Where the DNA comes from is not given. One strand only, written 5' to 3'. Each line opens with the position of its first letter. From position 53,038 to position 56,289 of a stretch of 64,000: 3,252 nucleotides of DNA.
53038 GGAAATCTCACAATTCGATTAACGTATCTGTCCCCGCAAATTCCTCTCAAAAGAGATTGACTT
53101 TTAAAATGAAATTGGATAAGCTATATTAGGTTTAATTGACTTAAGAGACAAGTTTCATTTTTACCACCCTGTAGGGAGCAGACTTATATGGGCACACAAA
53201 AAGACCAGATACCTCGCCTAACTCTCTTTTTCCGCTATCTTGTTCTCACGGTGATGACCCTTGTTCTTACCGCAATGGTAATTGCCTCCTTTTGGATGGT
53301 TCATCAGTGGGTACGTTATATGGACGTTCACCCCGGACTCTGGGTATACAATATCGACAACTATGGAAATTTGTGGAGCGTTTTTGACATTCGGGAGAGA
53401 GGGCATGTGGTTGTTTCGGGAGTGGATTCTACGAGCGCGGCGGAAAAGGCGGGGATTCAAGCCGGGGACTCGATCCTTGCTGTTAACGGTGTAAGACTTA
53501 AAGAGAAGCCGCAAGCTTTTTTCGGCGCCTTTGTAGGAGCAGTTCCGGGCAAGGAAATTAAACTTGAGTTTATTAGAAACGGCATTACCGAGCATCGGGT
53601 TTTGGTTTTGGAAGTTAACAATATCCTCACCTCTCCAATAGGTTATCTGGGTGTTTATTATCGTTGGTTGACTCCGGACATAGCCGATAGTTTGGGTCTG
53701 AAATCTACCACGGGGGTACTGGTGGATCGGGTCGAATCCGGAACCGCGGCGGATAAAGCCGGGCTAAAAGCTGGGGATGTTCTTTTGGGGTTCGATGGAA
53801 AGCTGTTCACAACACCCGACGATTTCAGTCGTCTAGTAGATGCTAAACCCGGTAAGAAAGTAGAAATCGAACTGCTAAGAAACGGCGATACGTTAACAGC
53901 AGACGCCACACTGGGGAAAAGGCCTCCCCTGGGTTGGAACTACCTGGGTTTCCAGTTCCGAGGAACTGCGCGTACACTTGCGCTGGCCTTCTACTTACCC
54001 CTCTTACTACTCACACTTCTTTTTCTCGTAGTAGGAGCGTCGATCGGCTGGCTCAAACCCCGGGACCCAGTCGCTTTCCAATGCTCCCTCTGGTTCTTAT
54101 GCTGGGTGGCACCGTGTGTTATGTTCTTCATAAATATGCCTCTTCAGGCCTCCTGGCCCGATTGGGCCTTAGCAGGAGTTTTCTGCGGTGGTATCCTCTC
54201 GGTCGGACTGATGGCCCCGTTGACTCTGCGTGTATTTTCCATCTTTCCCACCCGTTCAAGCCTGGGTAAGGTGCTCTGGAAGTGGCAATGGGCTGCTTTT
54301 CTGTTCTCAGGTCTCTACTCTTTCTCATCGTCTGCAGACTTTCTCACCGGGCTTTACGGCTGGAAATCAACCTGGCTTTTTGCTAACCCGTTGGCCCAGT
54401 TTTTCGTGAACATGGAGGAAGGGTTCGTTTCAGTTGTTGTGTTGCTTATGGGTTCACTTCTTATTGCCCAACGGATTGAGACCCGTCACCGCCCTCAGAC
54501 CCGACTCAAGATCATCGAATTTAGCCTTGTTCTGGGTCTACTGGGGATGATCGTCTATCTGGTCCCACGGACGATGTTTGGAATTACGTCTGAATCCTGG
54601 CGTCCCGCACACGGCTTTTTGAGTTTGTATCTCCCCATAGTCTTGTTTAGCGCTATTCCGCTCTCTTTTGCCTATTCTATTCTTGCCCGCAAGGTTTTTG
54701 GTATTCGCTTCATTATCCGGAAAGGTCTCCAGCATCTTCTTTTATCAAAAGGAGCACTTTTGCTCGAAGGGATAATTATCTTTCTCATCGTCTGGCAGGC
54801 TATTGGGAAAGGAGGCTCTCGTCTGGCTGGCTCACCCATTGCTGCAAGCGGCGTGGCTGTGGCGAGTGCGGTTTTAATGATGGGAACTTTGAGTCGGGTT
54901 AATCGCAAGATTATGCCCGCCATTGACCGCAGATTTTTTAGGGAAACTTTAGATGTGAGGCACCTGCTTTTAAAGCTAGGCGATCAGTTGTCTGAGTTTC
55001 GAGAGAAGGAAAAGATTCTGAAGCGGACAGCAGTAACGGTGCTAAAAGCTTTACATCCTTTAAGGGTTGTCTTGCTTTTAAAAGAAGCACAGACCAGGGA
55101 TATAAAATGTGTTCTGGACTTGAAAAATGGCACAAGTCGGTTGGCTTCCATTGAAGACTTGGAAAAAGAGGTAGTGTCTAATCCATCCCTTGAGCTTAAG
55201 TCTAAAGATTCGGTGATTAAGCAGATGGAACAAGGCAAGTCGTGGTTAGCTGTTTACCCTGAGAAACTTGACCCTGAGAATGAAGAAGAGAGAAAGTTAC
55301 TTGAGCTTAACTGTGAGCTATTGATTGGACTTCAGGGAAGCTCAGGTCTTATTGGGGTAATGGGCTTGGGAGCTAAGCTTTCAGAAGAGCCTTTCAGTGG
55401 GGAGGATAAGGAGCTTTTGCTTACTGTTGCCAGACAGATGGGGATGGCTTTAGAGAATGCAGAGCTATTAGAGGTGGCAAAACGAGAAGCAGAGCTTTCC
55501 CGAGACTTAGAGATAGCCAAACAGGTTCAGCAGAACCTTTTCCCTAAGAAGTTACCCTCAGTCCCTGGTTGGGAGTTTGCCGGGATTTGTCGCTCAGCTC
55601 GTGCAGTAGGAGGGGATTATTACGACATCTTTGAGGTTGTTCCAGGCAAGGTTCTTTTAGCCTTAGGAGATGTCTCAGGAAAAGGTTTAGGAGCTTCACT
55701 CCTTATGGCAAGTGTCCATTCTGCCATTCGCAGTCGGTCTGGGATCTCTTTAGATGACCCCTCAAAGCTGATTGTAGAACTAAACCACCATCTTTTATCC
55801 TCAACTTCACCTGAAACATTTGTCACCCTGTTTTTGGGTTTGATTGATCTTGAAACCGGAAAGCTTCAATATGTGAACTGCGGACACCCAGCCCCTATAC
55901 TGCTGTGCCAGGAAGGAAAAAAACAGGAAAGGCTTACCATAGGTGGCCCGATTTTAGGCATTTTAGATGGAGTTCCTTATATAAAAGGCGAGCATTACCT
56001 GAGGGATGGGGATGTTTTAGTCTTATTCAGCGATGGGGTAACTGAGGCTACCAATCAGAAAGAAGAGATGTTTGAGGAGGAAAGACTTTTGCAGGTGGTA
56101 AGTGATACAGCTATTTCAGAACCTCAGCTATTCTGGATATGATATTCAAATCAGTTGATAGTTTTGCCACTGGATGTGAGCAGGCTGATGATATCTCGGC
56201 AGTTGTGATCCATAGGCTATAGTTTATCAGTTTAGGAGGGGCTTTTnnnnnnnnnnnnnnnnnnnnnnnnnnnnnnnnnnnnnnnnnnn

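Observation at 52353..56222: Met-rich LTXXQ periplasmic protein beside a PDZ-PDZ-multiTM-GAF-PP2C sensor phosphatase with a GC-rich 5' half and an out-of-frame 3' end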

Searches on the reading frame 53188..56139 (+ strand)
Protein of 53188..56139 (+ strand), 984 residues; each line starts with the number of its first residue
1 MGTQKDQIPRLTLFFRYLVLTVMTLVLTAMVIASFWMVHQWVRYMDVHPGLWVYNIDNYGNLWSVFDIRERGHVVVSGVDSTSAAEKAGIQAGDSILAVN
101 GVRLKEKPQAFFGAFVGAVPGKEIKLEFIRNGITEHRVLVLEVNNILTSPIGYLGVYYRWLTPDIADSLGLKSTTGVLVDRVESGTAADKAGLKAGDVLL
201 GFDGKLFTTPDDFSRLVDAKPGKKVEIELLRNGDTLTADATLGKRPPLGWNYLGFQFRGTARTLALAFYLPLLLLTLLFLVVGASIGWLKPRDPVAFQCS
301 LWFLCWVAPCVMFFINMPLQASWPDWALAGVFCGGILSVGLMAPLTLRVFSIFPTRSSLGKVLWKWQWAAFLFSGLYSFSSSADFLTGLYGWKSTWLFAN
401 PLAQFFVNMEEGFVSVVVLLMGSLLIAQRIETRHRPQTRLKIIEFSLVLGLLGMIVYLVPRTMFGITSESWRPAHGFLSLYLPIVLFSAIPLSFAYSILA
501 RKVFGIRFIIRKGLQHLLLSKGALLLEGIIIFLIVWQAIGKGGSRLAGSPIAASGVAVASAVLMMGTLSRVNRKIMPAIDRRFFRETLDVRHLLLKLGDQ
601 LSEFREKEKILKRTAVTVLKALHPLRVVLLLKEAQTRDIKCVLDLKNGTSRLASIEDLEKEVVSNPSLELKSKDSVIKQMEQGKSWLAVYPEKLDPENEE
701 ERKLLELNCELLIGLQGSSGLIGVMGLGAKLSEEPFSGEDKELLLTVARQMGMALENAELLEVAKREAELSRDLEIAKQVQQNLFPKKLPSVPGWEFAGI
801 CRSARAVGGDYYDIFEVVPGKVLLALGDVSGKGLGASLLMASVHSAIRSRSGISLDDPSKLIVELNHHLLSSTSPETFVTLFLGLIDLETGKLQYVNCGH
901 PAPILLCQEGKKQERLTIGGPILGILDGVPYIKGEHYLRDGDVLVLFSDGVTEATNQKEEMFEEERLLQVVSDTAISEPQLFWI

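Call 7: search_protein_families(library=pfam, proteins=[window:53188-56139:+], max_evalue=0.1)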
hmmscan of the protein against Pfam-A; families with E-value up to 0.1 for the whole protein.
window:53188-56139:+ (984 aa): 7 families
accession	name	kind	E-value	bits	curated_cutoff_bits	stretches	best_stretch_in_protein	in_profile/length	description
PF07228.17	SpoIIE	-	5e-42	144.5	25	1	820-977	3-159/192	Stage II sporulation protein E (SpoIIE)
PF17820.7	PDZ_6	-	2.9e-21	75.4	27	2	179-231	2-54/54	PDZ domain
PF13180.12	PDZ_2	-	4e-21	75.5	27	2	153-242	2-80/80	PDZ domain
PF00595.29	PDZ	-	2.4e-13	50.7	23.2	2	73-105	26-58/81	PDZ domain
PF14685.13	PDZ_Tricorn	-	0.00014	22.2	25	0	80-140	28-88/88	Tricorn protease PDZ domain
PF13492.12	GAF_3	-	0.004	18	27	1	700-757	73-129/129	GAF domain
PF13185.12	GAF_2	-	0.037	14.7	28.6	1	719-756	99-136/136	GAF domain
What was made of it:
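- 53374..53913 (+): Tandem periplasmic PDZ domains (PDZ1 about aa 63-140, PDZ2 about aa 153-242). PDZ2 is HtrA-PDZ1-like and has a YLGV carboxylate-binding-loop motif. Pfam (call 7).
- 55006..55539 (+): GAF-like domain (aa 607-730) and long linker helix (aa 738-784) leading into the phosphatase domain. Weak Pfam GAF_3/GAF_2 (call 7).
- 55585..56219 (+): SpoIIE-type PP2C (PPM) domain. The motifs GGDYYD, GDVSGKG and SDGVTEA are in frame. The last motif, QADDIS, is out of frame. Pfam SpoIIE 144.5 bits, profile positions 3-159 of 192 (call 7).
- On SpoIIE/RsbU-type PPM (PP2C) phosphatase, Pfam PF07228: 144.5 bits against a cut-off of 25, but only profile positions 3-159 of 192 are in frame (call 7).
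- On PDZ domain: PDZ_2 and PDZ_6 score about 75 bits across two stretches (call 7).
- Checked: GAF is weak (E 0.004) (call 7).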

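Call 9: find_homologous_proteins(query=window:53188-56139:+, max_evalue=0.00001)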
Query window:53188-56139:+ (984 aa): 97 proteins with E <= 0.00001 among 8000 candidates.
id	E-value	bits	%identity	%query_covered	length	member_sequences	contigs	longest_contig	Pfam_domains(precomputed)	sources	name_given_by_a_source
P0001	0.0e+0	1561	73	99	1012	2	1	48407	PF17820.8,PF00595.30,PF13180.13,PF07228.18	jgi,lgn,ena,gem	-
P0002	0.0e+0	1544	73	99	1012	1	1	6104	PF17820.8,PF00595.30,PF13180.13,PF07228.18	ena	-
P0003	0.0e+0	1518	73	99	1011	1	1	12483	PF17820.8,PF00595.30,PF13180.13,PF07228.18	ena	-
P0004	0.0e+0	1515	72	99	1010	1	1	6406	PF17820.8,PF00595.30,PF13180.13,PF07228.18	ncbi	-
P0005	0.0e+0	1498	72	99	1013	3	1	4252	PF17820.8,PF00595.30,PF13180.13,PF07228.18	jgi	-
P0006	0.0e+0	1484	70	99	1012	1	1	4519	PF17820.8,PF00595.30,PF13180.13,PF07228.18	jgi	jgi:sigma-B regulation protein RsbU (phosphoserine phosphatase)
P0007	0.0e+0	1480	71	99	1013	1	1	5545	PF17820.8,PF00595.30,PF13180.13,PF07228.18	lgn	-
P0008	0.0e+0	1463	70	99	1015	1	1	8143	PF17820.8,PF00595.30,PF13180.13,PF07228.18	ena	-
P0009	0.0e+0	1422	69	99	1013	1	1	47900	PF17820.8,PF00595.30,PF13180.13,PF07228.18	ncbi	-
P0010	0.0e+0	1334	70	84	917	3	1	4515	PF17820.8,PF00595.30,PF13180.13,PF07228.18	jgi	-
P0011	0.0e+0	1289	74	83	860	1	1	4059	PF17820.8,PF13180.13,PF07228.18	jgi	jgi:sigma-B regulation protein RsbU (phosphoserine phosphatase)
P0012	0.0e+0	1151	62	84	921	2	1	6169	PF17820.8,PF00595.30,PF13180.13,PF07228.18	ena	-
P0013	1.4e-283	962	50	98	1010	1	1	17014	PF13185.13,PF17820.8,PF00595.30,PF13180.13,PF07228.18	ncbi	ncbi:MAG: SpoIIE family protein phosphatase [Candidatus Eisenbacteria bacterium]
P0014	3.5e-280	951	49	98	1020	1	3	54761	PF17820.8,PF00595.30,PF13180.13,PF07228.18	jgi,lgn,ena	-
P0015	7.3e-202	692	40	97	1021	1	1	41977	PF17820.8,PF00595.30,PF13180.13,PF07228.18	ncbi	ncbi:MAG: SpoIIE family protein phosphatase [bacterium]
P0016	3.5e-81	292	30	79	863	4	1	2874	PF13185.13,PF01590.33,PF13492.13,PF07228.18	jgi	jgi:sigma-B regulation protein RsbU (phosphoserine phosphatase)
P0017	2.1e-73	266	29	80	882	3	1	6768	PF13185.13,PF01590.33,PF13492.13,PF07228.18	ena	-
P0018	4.2e-73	265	29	79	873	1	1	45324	PF13185.13,PF01590.33,PF13492.13,PF07228.18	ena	-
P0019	5.2e-68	249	28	82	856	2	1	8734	PF17820.8,PF00595.30,PF13180.13,PF13492.13,PF07228.18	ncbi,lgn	-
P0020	8.7e-68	248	29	79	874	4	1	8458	PF13185.13,PF17820.8,PF13180.13,PF13492.13,PF07228.18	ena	-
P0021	1.3e-67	247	29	81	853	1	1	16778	PF17820.8,PF00595.30,PF13180.13,PF07228.18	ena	-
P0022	5.0e-67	245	31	53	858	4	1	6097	PF13185.13,PF01590.33,PF13492.13,PF07228.18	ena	-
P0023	6.3e-67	245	29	81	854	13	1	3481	PF17820.8,PF00595.30,PF13180.13,PF07228.18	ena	-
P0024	2.1e-65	240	28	80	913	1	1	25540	PF13185.13,PF17820.8,PF00595.30,PF01590.33,PF13180.13,PF13492.13,PF07228.18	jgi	jgi:sigma-B regulation protein RsbU (phosphoserine phosphatase)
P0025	6.3e-64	235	33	50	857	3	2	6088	PF17820.8,PF00595.30,PF13180.13,PF13492.13,PF07228.18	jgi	jgi:sigma-B regulation protein RsbU (phosphoserine phosphatase)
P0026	6.4e-57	212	28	71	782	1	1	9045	PF07228.18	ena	-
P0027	1.6e-53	201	28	72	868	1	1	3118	PF07228.18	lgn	-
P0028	1.2e-46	178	25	81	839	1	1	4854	PF13185.13,PF17820.8,PF00595.30,PF01590.33,PF13492.13,PF07228.18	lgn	-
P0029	9.2e-42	162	25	79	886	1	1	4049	PF01590.33,PF13492.13,PF07228.18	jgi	-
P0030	1.5e-40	158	28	51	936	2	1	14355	PF13185.13,PF07228.18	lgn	-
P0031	7.9e-40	155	28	43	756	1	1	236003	PF07228.18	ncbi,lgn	-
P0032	2.5e-36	144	35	29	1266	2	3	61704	PF02687.28,PF12704.15,PF07228.18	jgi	jgi:putative ABC transport system permease protein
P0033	1.6e-34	138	28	51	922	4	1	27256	PF17820.8,PF13180.13,PF07228.18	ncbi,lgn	-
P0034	4.7e-33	133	29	31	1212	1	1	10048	PF13185.13,PF01590.33,PF13492.13,PF07228.18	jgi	jgi:serine phosphatase RsbU (regulator of sigma subunit)/putative methionine-R-sulfoxide reductase w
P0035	1.4e-31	128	36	25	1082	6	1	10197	PF13185.13,PF01590.33,PF07228.18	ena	-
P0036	1.9e-31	128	39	20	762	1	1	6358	PF17820.8,PF13180.13,PF07228.18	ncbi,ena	-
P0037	5.8e-31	126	37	25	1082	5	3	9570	PF13185.13,PF01590.33,PF07228.18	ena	-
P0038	7.8e-30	122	35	25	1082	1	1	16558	PF13185.13,PF01590.33,PF07228.18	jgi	jgi:phosphoserine phosphatase RsbU/P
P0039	3.0e-27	114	21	81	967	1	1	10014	PF13180.13,PF07228.18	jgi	jgi:phosphoserine phosphatase RsbU/P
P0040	2.8e-26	110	30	24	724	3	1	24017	PF00672.31,PF02743.25,PF07228.18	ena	-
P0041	8.0e-20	89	34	21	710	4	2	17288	PF05226.17,PF07228.18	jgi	-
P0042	1.5e-18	85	32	21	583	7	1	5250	PF02743.25,PF07228.18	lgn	-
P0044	6.8e-17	79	27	23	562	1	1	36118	PF00072.31,PF07228.18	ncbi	-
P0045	1.3e-16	78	30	27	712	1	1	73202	PF03861.20,PF07228.18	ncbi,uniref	ncbi:SpoIIE family protein phosphatase [Streptomyces sp. NPDC051211]|uniref:SpoIIE family protein ph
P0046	1.8e-16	78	31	22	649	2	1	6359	PF07695.18,PF07228.18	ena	-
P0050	6.9e-14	69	31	21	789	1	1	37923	PF00672.31,PF02743.25,PF07228.18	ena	-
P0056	1.2e-11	62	32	23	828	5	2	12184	PF13377.13,PF00532.28,PF13407.13,PF07228.18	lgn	-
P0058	4.6e-11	60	29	21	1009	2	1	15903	PF05231.20,PF13185.13,PF01590.33,PF13581.13,PF07228.18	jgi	jgi:serine phosphatase RsbU (regulator of sigma subunit)/integral membrane sensor domain MASE1/anti-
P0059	5.1e-11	60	30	22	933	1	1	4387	PF13426.14,PF13188.14,PF13185.13,PF13466.13,PF08447.19,PF01740.27,PF01590.33,PF13581.13,PF08448.17,PF02518.32,PF00989.32,PF07228.18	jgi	jgi:anti-anti-sigma factor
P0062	9.9e-11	59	31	24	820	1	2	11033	PF13377.13,PF00532.28,PF13407.13,PF07228.18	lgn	-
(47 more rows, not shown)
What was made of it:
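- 53188..56222 (+): PDZ-PDZ-9TM-GAF-PP2C sensor phosphatase gene. As given it is a 984-aa ORF ending at 56142. Restoring one G gives a 1011-aa product ending at 56219, with the stop codon at 56220-56222. Full-length homologues are 1010-1021 aa (call 9).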

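Call 11: find_encoding_contigs(protein=P0001, flank=8000, max_places=3)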
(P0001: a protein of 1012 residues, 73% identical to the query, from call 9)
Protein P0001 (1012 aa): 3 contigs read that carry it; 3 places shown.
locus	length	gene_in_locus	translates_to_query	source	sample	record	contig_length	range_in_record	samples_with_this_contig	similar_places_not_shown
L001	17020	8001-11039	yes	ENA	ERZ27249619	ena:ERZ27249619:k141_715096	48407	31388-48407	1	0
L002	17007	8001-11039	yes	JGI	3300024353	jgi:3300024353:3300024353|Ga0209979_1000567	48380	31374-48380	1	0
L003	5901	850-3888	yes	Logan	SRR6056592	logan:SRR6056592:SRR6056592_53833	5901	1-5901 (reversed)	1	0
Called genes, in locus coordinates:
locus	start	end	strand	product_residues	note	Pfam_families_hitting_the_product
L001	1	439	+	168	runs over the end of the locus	PF07238:PilZ (weak)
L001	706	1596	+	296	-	PF01590:GAF, PF13185:GAF_2, PF13492:GAF_3 (weak)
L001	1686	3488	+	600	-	PF01590:GAF (weak), PF13492:GAF_3 (weak), PF00512:HisKA, PF02518:HATPase_c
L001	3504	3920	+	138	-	PF00072:Response_reg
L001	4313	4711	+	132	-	PF00015:MCPsignal (weak)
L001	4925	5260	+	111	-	PF02599:CsrA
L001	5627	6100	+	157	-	PF02623:FliW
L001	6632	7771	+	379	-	PF04055:Radical_SAM, PF13186:SPASM (weak)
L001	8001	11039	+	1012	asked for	PF00595:PDZ, PF13180:PDZ_2, PF17820:PDZ_6 (weak), PF00595:PDZ (weak), PF13180:PDZ_2, PF17820:PDZ_6, PF07228:SpoIIE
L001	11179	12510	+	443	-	-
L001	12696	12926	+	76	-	PF07228:SpoIIE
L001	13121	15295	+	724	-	PF10459:Peptidase_S46, PF13365:Trypsin_2 (faint)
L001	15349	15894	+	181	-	PF01965:DJ-1_PfpI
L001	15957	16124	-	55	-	-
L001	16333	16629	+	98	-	-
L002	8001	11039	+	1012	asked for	PF00595:PDZ, PF13180:PDZ_2, PF17820:PDZ_6 (weak), PF00595:PDZ (weak), PF13180:PDZ_2, PF17820:PDZ_6, PF07228:SpoIIE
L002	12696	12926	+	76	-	PF07228:SpoIIE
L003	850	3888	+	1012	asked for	PF00595:PDZ, PF13180:PDZ_2, PF17820:PDZ_6 (weak), PF00595:PDZ (weak), PF13180:PDZ_2, PF17820:PDZ_6, PF07228:SpoIIE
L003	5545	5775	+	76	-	PF07228:SpoIIE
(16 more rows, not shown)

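Call 12: find_encoding_contigs(protein=P0009, flank=8000, max_places=3)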
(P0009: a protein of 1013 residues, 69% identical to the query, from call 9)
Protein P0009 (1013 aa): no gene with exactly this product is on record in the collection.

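Call 13: find_encoding_contigs(protein=P0014, flank=7000, max_places=2)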
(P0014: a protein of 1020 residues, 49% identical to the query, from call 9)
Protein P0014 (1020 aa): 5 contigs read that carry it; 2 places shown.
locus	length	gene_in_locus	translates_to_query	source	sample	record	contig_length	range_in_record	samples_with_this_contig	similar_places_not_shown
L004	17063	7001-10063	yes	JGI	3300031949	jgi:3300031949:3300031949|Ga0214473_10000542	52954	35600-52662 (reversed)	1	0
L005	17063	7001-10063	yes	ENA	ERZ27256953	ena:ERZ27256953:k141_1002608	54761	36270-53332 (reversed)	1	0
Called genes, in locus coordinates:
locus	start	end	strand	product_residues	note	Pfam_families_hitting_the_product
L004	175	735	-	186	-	PF07238:PilZ (weak)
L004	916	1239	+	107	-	PF01022:HTH_5, PF12840:HTH_20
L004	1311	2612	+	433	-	PF03773:ArsP_1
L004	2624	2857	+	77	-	PF13192:Thioredoxin_3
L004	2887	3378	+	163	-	-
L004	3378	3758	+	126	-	PF13386:DsbD_2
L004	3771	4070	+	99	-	-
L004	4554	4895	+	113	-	-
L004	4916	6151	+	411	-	-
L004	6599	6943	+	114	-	PF00072:Response_reg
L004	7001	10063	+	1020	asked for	PF00595:PDZ (faint), PF13180:PDZ_2, PF17820:PDZ_6, PF13180:PDZ_2, PF17820:PDZ_6, PF07228:SpoIIE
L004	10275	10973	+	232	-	PF00072:Response_reg, PF00486:Trans_reg_C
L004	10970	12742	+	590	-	PF00672:HAMP, PF00989:PAS, PF08448:PAS_4 (weak), PF12860:PAS_7 (faint), PF13596:PAS_10, PF00512:HisKA, PF02518:HATPase_c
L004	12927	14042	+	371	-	PF16930:Porin_5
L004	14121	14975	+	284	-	PF12849:PBP_like_2, PF13531:SBP_bac_11 (weak), PF01547:SBP_bac_1 (weak), PF12727:PBP_like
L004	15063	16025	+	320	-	PF00528:BPD_transp_1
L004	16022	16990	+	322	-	PF00528:BPD_transp_1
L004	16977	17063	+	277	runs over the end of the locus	PF20703:nSTAND1 (weak), PF00005:ABC_tran, PF02463:SMC_N, PF13304:AAA_21 (faint)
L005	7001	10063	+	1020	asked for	PF00595:PDZ (faint), PF13180:PDZ_2, PF17820:PDZ_6, PF13180:PDZ_2, PF17820:PDZ_6, PF07228:SpoIIE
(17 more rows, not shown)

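Call 14: find_encoding_contigs(protein=P0003, flank=7000, max_places=2)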
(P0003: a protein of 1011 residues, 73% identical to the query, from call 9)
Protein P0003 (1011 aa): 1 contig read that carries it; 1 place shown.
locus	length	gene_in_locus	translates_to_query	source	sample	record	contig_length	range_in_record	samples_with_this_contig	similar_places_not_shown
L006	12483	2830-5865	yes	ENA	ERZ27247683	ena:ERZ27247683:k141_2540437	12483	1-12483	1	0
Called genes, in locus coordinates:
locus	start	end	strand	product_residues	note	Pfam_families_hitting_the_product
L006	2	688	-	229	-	?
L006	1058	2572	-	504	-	PF24170:Fn3-II_PB4 (faint), PF06739:SBBP (weak), PF14433:SUKH-3 (faint), PF06739:SBBP, PF00404:Dockerin_1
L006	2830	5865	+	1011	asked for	PF00595:PDZ (faint), PF17820:PDZ_6 (weak), PF13180:PDZ_2, PF17820:PDZ_6, PF07228:SpoIIE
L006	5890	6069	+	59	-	-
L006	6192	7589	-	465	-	PF01134:GIDA (faint), PF03486:HI0933_like (faint), PF07992:Pyr_redox_2, PF12831:FAD_oxidored (faint), PF13450:NAD_binding_8 (faint), PF13738:Pyr_redox_3, PF00070:Pyr_redox, PF02852:Pyr_redox_dim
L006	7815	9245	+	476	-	PF00171:Aldedh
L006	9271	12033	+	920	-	PF00270:DEAD (faint), PF06733:DEAD_2 (weak), PF13307:Helicase_C_2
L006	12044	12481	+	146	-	?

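Call 15: find_encoding_contigs(protein=P0013, flank=7000, max_places=2)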
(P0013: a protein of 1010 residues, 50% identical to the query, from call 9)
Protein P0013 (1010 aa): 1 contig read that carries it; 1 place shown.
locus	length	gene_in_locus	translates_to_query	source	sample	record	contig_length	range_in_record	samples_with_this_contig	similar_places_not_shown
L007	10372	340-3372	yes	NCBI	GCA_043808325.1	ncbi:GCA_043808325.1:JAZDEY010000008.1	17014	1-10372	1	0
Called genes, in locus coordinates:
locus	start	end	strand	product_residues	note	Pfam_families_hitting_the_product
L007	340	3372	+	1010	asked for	PF13180:PDZ_2 (weak), PF17820:PDZ_6 (weak), PF00595:PDZ (weak), PF13180:PDZ_2, PF17820:PDZ_6, PF13185:GAF_2 (faint), PF07228:SpoIIE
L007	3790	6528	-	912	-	PF01433:Peptidase_M1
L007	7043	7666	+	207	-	-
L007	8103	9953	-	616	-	PF09471:Peptidase_M64, PF13860:FlgD_ig, PF18962:Por_Secre_tail (weak)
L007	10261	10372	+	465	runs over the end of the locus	-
